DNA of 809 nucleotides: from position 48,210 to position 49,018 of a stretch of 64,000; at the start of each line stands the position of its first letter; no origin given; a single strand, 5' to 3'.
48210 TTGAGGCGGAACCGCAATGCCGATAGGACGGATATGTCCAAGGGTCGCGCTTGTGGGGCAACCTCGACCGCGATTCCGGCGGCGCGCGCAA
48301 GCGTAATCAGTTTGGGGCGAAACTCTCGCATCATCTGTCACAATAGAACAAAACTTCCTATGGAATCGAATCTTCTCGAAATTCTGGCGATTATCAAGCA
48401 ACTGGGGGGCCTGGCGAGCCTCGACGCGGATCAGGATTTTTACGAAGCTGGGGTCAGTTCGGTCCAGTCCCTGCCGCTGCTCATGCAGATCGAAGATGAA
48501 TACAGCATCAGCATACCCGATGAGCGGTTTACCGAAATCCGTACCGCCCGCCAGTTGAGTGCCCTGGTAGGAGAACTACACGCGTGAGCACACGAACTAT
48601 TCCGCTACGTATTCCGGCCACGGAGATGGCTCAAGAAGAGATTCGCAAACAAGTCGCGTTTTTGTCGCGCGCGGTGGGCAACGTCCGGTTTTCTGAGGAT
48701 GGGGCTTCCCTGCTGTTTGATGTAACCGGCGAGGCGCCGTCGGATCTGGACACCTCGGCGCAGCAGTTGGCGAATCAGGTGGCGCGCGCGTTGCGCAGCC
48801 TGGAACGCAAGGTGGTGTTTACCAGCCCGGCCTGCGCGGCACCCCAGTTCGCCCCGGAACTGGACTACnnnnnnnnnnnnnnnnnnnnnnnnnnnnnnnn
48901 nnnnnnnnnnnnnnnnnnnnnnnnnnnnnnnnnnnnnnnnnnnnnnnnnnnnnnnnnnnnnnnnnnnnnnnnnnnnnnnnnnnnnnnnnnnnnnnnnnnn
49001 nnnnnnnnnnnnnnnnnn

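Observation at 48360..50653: Carrier protein + amino acid:[carrier-protein] ligase + two-lobed GNAT cassette inside a polysaccharide locus: candidate tRNA-independent aminoacyl decoration system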

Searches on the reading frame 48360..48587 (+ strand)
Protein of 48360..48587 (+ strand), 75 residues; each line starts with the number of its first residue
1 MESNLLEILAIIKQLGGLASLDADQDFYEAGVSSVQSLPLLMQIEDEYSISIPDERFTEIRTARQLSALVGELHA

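Call 3: search_protein_families(library=pfam, proteins=[window:48360-48587:+], max_evalue=0.01)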
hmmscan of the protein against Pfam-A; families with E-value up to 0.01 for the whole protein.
window:48360-48587:+ (75 aa): 1 family
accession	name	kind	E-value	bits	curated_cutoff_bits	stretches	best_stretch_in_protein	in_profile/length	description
PF00550.31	PP-binding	-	4.5e-11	43.3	20.8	1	8-70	3-67/67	Phosphopantetheine attachment site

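Call 4: search_protein_families(library=ncbifam, proteins=[window:48360-48587:+], max_evalue=0.01)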
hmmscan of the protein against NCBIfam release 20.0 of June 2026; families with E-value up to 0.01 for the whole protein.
window:48360-48587:+ (75 aa): 11 families
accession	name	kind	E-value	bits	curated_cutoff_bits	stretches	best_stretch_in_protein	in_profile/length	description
NF005480.0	PRK07081.1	equivalog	8.9e-11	41.6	72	1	8-58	8-59/83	acyl carrier protein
TIGR00517.1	acyl_carrier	equivalog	1.8e-05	24.5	70.45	1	30-65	33-68/77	acyl carrier protein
NF002148.0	PRK00982.1-2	subfamily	1.9e-05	24.4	71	1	31-65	35-69/79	acyl carrier protein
NF040636.1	AcpM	exception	5.4e-05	23.1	146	1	24-73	28-78/93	meromycolate extension acyl carrier protein AcpM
NF009104.0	PRK12449.1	equivalog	0.00013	21.8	70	1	30-66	35-71/80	acyl carrier protein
NF002151.0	PRK00982.1-5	equivalog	0.00014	21.9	92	1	30-65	33-68/78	acyl carrier protein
NF002149.0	PRK00982.1-3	equivalog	0.00016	21.5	106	1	24-65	26-68/78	acyl carrier protein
NF002147.0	PRK00982.1-1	equivalog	0.00022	21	84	1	8-67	12-74/83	acyl carrier protein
NF058660.1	cispen_ACP_AmcB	equivalog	0.00051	20.2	80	1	30-74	33-79/80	cispentacin biosynthesis acyl carrier protein AmcB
NF003464.0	PRK05087.1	equivalog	0.0013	18.7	68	1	6-57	8-59/78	D-alanine--poly(phosphoribitol) ligase subunit DltC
NF002150.0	PRK00982.1-4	subfamily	0.0019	18.4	66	1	31-70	36-75/80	acyl carrier protein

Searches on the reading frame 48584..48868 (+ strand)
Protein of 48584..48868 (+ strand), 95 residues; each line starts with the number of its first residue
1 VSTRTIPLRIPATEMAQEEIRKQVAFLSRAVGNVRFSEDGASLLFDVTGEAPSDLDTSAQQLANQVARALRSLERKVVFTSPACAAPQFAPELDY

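Call 95: search_solved_structures(query=A5, max_evalue=10, show_alignments=2)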
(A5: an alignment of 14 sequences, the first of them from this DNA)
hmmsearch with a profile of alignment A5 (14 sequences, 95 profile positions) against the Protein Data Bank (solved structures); distinct sequences matched with E-value up to 10: 15.
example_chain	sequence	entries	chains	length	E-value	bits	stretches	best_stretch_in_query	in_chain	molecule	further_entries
7bie_A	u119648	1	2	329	3.4e-09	39.6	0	28-56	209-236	nvWRAP-T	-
7big_A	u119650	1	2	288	3.1e-08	36.6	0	28-56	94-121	v13WRAP-T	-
7bif_A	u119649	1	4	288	9.3e-08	35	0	28-56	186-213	v22WRAP-T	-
7bid_A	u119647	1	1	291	4.4e-07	32.9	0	28-56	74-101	v31WRAP-T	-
6zie_A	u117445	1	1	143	0.012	18.7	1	12-35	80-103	CMPX-383B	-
6zl1_C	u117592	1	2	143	0.019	18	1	12-35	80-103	CMPX-383B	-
5mj3_C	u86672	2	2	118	0.18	14.9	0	14-35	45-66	ALPHABODY MA12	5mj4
3jc8_Ma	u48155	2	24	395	0.35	14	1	17-70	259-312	Type IV pilus biogenesis protein PilM | PilM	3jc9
9k5h_A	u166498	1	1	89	0.38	13.9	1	36-80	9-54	C2-Zn2-HEHE-2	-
4rjv_A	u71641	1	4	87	0.96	12.6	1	33-71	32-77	OR461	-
5le2_A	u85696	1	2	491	0.97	12.6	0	58-83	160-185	DDD_D12_15_D12_15_D12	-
7x5e_A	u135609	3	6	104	1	12.5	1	17-63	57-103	Transcription factor MafG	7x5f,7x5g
8gjg_A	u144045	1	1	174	1.3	12.1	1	42-76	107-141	gluc_A04_0005 Binder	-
3csp_A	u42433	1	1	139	2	11.6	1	28-60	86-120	Myelin-oligodendrocyte glycoprotein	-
7udj_H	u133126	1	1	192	2.7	11.1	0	40-68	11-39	De novo designed helical repeat protein RPB_PEW3_R4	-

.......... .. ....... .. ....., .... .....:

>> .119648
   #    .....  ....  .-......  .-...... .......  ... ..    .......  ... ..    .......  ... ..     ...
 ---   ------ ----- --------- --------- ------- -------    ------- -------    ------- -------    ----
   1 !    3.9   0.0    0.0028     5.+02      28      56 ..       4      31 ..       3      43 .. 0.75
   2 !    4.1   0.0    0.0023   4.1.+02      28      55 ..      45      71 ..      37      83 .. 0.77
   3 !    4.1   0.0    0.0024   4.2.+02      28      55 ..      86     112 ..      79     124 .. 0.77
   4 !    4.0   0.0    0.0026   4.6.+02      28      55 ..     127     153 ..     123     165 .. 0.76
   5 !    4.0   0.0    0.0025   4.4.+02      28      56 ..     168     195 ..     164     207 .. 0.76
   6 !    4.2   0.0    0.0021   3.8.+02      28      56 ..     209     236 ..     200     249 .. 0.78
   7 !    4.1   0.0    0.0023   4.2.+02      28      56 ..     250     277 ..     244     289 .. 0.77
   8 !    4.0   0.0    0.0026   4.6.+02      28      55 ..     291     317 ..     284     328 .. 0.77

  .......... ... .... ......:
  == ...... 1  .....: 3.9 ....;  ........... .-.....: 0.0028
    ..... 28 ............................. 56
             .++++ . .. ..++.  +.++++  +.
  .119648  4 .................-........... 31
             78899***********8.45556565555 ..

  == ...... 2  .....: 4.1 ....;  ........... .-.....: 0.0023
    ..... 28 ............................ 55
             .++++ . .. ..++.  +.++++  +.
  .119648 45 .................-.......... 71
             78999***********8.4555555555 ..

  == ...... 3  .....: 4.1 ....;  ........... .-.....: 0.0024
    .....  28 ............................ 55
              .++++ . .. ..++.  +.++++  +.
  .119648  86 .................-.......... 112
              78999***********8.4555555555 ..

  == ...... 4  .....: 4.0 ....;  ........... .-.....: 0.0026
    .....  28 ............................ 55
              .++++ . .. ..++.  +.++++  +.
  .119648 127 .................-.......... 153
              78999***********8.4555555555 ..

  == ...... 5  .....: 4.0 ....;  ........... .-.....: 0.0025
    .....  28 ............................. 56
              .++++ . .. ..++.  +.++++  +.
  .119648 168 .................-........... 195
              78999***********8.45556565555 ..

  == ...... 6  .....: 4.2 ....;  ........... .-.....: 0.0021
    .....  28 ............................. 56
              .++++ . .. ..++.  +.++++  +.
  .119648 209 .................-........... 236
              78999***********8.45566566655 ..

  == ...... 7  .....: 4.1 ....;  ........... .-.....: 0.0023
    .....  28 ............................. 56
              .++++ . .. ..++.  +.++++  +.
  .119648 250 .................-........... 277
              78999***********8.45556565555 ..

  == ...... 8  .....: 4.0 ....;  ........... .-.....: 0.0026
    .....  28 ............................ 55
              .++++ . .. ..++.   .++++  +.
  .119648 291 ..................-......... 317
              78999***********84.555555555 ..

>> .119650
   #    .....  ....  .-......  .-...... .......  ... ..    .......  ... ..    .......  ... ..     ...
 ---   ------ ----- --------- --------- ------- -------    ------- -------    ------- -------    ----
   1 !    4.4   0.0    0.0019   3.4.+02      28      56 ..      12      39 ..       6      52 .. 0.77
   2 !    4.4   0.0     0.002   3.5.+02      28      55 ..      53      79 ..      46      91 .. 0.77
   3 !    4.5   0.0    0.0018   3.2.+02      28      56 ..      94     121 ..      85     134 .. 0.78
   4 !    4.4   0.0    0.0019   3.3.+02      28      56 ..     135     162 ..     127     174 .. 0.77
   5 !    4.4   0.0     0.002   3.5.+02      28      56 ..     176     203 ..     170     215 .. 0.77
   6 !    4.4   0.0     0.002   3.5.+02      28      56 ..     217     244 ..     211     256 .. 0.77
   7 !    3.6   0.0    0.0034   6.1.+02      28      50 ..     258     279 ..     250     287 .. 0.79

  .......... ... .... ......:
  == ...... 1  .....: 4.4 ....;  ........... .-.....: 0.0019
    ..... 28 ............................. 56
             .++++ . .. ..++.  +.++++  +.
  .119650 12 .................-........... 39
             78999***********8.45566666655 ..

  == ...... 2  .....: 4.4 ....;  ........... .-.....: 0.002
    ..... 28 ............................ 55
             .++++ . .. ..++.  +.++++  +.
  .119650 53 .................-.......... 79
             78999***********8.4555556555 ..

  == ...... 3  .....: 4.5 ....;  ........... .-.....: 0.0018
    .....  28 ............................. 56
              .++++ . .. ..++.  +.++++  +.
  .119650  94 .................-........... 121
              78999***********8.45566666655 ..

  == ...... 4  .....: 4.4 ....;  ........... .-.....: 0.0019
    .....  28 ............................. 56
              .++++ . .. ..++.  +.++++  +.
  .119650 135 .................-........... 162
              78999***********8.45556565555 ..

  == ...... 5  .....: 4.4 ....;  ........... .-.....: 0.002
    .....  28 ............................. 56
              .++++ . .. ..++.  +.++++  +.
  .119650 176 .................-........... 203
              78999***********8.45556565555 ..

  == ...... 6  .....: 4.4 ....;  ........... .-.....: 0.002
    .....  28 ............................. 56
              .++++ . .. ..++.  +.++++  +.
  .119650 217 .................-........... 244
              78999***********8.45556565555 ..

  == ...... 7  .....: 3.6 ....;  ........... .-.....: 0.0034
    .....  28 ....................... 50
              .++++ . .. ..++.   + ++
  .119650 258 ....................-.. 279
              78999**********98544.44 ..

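Call 96: search_protein_families(library=pfam, proteins=[window:48584-48868:+], max_evalue=10)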
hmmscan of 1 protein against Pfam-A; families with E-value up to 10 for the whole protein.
seq(95 aa): 1 family
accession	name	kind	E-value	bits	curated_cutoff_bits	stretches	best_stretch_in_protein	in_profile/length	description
PF20923.2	COMMD9_HN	-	0.15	12.8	27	1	46-83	21-57/75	COMMD9, helical N-terminal domain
